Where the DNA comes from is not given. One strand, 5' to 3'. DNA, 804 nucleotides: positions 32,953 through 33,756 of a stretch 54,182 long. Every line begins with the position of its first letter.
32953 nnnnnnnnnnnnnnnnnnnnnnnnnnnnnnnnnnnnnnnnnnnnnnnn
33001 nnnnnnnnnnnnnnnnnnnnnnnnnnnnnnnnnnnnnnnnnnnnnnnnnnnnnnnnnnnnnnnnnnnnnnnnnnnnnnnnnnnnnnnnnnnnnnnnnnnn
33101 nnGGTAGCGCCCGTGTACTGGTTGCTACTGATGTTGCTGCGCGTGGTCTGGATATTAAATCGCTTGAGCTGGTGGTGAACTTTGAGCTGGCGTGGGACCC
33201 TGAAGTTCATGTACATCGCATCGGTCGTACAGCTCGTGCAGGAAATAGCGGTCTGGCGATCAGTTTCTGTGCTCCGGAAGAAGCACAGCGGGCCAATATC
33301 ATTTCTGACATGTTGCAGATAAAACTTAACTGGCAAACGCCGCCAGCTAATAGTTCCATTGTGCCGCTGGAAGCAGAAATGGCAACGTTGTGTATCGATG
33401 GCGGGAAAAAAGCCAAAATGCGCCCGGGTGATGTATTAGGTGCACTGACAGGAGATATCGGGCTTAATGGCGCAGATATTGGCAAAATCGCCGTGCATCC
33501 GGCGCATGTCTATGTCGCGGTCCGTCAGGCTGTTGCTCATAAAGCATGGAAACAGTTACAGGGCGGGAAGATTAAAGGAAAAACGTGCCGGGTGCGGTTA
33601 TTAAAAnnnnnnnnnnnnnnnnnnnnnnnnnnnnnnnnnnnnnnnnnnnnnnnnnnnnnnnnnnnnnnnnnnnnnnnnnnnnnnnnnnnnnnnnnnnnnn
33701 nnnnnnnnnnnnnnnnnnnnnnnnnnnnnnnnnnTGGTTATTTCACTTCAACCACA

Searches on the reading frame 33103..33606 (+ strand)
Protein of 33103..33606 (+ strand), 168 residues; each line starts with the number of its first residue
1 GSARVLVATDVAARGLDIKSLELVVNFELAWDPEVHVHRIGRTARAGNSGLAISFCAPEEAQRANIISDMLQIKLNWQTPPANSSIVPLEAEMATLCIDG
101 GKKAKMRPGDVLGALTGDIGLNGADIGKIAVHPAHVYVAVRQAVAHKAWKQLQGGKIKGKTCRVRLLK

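Call 106: search_protein_families(library=ncbifam, proteins=[window:33103-33606:+], max_evalue=0.001)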
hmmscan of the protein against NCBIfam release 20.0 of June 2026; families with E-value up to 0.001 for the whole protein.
window:33103-33606:+ (168 aa): 15 families
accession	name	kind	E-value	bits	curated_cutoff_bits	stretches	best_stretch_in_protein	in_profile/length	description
NF008744.0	PRK11776.1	equivalog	1.1e-76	258.3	524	1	2-168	292-460/460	ATP-dependent RNA helicase DbpA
NF053631.1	RNA_helic_CshA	equivalog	1.7e-24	86.5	646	1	3-89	288-374/434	degradosome RNA helicase CshA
NF053710.1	RNA_heli_RhlE2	exception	1.1e-21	76.9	925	1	2-72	299-369/635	RNA helicase RhlE2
NF053711.1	RNA_heli_RhlE1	exception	1.3e-20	73.5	750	1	3-78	295-370/434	RNA helicase RhlE1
NF008394.0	PRK11192.1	equivalog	2.9e-19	69.2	507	1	1-57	296-352/441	ATP-dependent RNA helicase SrmB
NF053636.1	DDHlcsCsdAPsy1082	equivalog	5.9e-18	64.7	890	1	1-75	292-366/512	DEAD/DEAH box helicase CsdA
NF007882.0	PRK10590.1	equivalog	8.5e-18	64.5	743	1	1-71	294-364/456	ATP-dependent RNA helicase RhlE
NF003419.0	PRK04837.1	equivalog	1.1e-17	63.9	588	1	3-69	307-373/424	ATP-dependent RNA helicase RhlB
NF002340.1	PRK01297.1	equivalog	1.4e-16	60.3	564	1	1-71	298-368/372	ATP-dependent RNA helicase RhlB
NF008642.0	PRK11634.1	equivalog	2.2e-16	59.4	989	1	4-63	297-356/628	DEAD/DEAH family ATP-dependent RNA helicase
NF003390.0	PRK04537.1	equivalog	2.8e-16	59.7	732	1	3-61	308-366/572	ATP-dependent RNA helicase RhlB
NF042964.1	phospholipD_antiphage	equivalog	4.2e-07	28.7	1100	1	3-50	746-793/895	phospholipase D-like domain-containing anti-phage protein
NF038317.1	DISARM_DrmD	equivalog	1.8e-06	26.6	610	1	3-56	564-618/1021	DISARM system SNF2-like helicase DrmD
NF010337.0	PRK13766.1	equivalog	2.6e-05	22.5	610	1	2-48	424-470/781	Hef nuclease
NF038318.1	DISARM_DrmD_b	equivalog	3.4e-05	22.2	950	1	3-49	487-533/868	DISARM system SNF2-like helicase DrmD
